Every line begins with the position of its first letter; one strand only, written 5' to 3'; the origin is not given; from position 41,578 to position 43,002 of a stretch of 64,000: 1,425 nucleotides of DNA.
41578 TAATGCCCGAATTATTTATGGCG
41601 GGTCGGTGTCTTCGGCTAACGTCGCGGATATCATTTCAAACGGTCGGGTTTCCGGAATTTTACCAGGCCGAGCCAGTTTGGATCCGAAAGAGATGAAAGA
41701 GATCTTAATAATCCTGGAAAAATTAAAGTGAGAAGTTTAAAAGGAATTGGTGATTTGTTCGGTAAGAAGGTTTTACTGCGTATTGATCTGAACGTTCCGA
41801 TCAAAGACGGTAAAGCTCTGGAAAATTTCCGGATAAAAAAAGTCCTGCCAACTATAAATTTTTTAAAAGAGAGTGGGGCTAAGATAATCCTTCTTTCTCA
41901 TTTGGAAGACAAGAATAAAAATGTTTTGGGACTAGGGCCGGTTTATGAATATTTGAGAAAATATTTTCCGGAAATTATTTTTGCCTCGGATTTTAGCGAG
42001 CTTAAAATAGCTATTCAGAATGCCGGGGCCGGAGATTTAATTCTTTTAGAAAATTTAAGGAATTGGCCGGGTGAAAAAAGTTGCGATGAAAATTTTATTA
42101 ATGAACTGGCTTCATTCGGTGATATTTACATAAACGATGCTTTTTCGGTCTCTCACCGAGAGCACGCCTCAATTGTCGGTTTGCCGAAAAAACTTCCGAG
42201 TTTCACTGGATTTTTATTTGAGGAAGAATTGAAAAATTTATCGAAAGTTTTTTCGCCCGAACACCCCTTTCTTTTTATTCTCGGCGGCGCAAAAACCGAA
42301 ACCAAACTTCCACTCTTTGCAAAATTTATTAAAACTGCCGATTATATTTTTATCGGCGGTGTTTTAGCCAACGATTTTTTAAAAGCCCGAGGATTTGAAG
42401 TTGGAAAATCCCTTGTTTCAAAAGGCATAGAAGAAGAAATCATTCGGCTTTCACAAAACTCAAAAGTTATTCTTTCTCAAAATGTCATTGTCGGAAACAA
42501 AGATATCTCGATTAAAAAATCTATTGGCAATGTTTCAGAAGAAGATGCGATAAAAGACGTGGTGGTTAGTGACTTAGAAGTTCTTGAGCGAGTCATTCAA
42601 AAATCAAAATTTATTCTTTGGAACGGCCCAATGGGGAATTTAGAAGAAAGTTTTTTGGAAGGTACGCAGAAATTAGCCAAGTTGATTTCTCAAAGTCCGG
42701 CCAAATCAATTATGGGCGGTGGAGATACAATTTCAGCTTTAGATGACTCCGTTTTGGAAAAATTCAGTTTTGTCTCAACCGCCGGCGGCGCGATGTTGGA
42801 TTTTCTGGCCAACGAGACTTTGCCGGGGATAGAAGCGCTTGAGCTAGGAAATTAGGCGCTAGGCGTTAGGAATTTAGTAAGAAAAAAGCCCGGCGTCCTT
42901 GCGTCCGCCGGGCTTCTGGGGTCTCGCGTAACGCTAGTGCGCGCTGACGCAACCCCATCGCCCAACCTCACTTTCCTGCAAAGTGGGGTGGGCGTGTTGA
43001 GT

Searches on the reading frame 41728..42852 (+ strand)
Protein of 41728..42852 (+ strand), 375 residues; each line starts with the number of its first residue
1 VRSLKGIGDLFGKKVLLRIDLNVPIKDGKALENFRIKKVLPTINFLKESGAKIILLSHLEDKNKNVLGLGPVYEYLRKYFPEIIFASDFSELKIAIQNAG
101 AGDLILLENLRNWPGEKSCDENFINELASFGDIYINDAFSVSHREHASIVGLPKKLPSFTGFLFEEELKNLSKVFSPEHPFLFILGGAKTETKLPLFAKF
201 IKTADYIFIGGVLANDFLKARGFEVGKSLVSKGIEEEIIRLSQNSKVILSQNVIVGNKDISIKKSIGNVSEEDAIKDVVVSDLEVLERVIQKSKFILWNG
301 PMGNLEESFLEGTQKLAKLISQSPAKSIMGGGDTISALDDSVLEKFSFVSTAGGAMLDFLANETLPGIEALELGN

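Call 10: find_homologous_proteins(query=window:41728-42852:+, max_evalue=1e-30)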
Query window:41728-42852:+ (375 aa): 7997 proteins with E <= 1e-30 among 8000 candidates; the best 120 are listed.
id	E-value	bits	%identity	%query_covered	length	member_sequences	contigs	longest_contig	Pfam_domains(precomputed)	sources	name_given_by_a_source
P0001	3.2e-237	804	100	100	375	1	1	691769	PF00162.25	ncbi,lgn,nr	ncbi:MAG: phosphoglycerate kinase [Candidatus Paceibacterota bacterium]|nr:MAG: phosphoglycerate kin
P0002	1.6e-235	799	99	100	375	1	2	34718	PF00162.25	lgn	-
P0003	2.2e-235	798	99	100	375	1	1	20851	PF00162.25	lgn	-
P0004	7.7e-226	767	95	100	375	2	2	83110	PF00162.25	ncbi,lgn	-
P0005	2.0e-214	729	91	99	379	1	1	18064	PF00162.25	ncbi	-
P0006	1.0e-195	668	86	100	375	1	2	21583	PF00162.25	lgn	-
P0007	2.2e-192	657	85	99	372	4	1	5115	PF00162.25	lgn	-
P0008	9.4e-162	556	71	99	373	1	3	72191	PF00162.25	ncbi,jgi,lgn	-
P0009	4.4e-147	508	99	65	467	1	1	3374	PF10502.15,PF00162.25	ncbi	-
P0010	3.2e-136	472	60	99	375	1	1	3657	PF00162.25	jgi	-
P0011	3.5e-133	462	60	100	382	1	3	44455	PF00162.25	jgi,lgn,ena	-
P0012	4.6e-128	445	58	99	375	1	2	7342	PF00162.25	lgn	-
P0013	1.0e-120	421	55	99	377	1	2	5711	PF00162.25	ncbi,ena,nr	ncbi:MAG: Phosphoglycerate kinase [Parcubacteria group bacterium Gr01-1014_107]|nr:MAG: Phosphoglyce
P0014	1.2e-118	414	55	99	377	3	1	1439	PF00162.25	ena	-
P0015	1.4e-118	414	55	99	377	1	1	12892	PF00162.25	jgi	-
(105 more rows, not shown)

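Call 11: find_encoding_contigs(protein=P0004, flank=6000, max_places=2)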
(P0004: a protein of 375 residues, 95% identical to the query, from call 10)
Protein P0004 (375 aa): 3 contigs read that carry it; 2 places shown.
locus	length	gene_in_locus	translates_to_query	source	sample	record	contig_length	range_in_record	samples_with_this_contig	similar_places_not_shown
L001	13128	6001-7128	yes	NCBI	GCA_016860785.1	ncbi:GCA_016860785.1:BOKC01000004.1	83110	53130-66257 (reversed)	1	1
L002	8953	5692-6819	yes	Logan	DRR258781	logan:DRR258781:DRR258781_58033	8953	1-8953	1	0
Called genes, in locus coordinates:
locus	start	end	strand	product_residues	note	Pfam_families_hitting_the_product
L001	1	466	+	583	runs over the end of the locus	PF05157:MshEN, PF00437:T2SSE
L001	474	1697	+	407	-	PF00482:T2SSF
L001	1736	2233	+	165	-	PF07963:N_methyl (weak)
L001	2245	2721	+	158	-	PF07963:N_methyl (weak)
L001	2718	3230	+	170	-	PF07963:N_methyl (weak)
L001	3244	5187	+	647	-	-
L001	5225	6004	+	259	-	PF00121:TIM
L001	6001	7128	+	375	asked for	PF00162:PGK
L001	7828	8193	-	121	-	PF11969:DcpS_C, PF01230:HIT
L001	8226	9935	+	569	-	PF01368:DHH, PF02272:DHHA1 (weak), PF17768:RecJ_OB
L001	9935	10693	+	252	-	PF00075:RNase_H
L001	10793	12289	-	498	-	PF13567:DUF4131, PF03772:Competence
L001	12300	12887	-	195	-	PF00081:Sod_Fe_N (weak), PF02777:Sod_Fe_C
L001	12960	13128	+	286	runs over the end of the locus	PF00753:Lactamase_B, PF23023:Anti-Pycsar_Apyc1 (weak)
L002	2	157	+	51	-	?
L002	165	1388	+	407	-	PF00482:T2SSF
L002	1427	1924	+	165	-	PF07963:N_methyl (weak)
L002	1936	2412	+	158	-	PF07963:N_methyl (weak)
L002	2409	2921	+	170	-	PF07963:N_methyl (weak)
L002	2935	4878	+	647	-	-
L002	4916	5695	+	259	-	PF00121:TIM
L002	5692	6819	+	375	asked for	PF00162:PGK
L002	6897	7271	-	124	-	-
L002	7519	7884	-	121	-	PF11969:DcpS_C, PF01230:HIT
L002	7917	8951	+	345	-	?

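Call 12: find_encoding_contigs(protein=P0005, flank=6000, max_places=2)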
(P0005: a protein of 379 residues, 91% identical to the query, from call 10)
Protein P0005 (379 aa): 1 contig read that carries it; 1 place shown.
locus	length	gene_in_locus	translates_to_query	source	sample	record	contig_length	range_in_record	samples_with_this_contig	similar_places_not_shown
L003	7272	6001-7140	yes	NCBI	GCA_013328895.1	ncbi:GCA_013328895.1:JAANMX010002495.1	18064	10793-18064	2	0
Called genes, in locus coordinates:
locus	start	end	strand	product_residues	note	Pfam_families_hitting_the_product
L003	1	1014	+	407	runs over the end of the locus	PF00482:T2SSF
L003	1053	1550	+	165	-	PF07963:N_methyl (weak)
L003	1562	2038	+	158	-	PF07963:N_methyl (weak)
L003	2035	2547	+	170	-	PF07963:N_methyl (weak)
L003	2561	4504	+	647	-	-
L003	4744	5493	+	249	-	PF00121:TIM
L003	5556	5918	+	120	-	PF05635:23S_rRNA_IVP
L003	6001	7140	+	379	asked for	PF00162:PGK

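Call 13: find_encoding_contigs(protein=P0006, flank=6000, max_places=2)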
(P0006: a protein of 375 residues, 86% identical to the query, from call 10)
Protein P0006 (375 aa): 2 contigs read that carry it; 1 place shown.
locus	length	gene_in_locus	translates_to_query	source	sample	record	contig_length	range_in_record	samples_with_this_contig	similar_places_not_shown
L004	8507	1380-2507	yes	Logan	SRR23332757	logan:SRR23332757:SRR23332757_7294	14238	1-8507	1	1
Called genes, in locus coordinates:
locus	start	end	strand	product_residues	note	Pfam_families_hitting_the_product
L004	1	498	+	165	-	?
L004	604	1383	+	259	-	PF00121:TIM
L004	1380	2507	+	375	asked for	PF00162:PGK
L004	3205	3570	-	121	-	PF11969:DcpS_C, PF01230:HIT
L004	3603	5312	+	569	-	PF01368:DHH, PF02272:DHHA1 (weak), PF17768:RecJ_OB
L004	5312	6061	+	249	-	PF00075:RNase_H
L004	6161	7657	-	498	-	PF13567:DUF4131, PF03772:Competence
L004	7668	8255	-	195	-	PF00081:Sod_Fe_N (weak), PF02777:Sod_Fe_C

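Call 14: find_encoding_contigs(protein=P0008, flank=6000, max_places=2)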
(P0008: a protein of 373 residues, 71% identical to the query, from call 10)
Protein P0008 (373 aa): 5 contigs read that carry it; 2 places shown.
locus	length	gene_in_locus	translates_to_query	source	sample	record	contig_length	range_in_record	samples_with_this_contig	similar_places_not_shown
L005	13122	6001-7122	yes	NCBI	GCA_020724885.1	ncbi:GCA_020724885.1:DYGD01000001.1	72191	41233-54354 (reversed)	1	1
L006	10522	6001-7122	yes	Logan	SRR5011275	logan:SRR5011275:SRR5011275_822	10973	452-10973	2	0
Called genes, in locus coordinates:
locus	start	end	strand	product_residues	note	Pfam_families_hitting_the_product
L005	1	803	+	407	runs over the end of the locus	PF00482:T2SSF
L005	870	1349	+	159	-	-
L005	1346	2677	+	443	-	PF17210:SdrD_B (faint), PF17802:SpaA (faint), PF13620:CarboxypepD_reg (weak)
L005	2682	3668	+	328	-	PF07963:N_methyl (weak)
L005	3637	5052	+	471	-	-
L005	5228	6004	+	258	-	PF00121:TIM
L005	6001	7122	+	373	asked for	PF00162:PGK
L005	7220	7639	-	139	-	PF11969:DcpS_C, PF01230:HIT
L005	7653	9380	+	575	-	PF01368:DHH, PF02272:DHHA1, PF17768:RecJ_OB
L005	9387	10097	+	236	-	PF00075:RNase_H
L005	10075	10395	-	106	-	-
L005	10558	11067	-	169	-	PF14947:HTH_45 (weak), PF20803:PaaX_M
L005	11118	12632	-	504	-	PF13567:DUF4131, PF03772:Competence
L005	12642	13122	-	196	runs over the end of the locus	PF02777:Sod_Fe_C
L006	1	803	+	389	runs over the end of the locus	PF00482:T2SSF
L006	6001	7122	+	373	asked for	PF00162:PGK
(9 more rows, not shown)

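Call 19: find_encoding_contigs(protein=P0011, flank=10000, max_places=1)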
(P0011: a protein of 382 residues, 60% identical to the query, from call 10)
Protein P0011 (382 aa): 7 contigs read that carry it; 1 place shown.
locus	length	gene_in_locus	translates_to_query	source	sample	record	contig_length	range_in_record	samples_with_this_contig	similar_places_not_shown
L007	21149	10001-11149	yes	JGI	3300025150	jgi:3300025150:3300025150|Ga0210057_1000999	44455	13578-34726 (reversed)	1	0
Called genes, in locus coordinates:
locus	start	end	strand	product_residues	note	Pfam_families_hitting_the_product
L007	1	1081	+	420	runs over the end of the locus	-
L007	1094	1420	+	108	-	-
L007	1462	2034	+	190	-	-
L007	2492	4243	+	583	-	PF05157:MshEN, PF00437:T2SSE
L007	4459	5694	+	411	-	PF00482:T2SSF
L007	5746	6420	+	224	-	PF07963:N_methyl (weak)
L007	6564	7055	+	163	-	-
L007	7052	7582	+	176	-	-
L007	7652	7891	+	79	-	PF01541:GIY-YIG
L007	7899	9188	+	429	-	-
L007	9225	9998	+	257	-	PF00121:TIM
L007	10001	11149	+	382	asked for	PF00162:PGK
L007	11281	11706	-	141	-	PF01371:Trp_repressor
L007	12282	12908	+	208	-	-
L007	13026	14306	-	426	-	PF08245:Mur_ligase_M, PF02875:Mur_ligase_C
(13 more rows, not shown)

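Call 20: find_encoding_contigs(protein=P0012, flank=10000, max_places=1)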
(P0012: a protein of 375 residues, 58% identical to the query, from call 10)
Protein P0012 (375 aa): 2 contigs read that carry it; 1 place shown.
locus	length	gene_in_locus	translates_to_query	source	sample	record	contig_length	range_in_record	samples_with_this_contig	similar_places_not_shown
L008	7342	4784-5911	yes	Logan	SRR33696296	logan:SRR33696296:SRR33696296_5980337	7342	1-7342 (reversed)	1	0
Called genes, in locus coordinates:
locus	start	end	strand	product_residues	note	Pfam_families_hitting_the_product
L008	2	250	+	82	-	?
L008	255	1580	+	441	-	PF13620:CarboxypepD_reg (faint), PF13715:CarbopepD_reg_2 (faint)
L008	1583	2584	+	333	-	-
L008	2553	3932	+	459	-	-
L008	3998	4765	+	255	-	PF00121:TIM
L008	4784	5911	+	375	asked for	PF00162:PGK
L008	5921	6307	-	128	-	PF11969:DcpS_C, PF01230:HIT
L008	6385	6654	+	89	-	PF01541:GIY-YIG, PF10544:T5orf172 (weak)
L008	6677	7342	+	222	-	?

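Call 21: find_encoding_contigs(protein=P0010, flank=10000, max_places=1)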
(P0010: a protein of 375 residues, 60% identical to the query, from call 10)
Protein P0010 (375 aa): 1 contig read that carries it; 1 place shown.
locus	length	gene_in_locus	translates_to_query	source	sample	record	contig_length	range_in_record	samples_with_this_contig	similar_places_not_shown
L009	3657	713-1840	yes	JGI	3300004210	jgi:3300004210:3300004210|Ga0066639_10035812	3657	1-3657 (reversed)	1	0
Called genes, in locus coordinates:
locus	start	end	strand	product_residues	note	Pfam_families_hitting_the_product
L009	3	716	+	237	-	?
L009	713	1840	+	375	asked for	PF00162:PGK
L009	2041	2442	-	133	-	PF11969:DcpS_C, PF01230:HIT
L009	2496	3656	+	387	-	?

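Call 46: find_encoding_contigs(protein=P0007, flank=6000, max_places=4)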
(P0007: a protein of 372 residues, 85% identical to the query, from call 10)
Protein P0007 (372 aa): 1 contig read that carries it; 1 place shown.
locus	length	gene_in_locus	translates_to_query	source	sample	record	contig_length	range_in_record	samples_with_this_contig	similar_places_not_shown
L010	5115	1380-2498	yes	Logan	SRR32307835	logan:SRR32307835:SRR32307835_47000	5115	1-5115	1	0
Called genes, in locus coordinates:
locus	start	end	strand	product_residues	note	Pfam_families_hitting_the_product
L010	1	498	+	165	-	?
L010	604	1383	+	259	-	PF00121:TIM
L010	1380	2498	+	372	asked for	PF00162:PGK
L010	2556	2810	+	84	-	-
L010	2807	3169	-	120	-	PF11969:DcpS_C, PF01230:HIT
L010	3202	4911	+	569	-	PF01368:DHH, PF02272:DHHA1, PF17768:RecJ_OB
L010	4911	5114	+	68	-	?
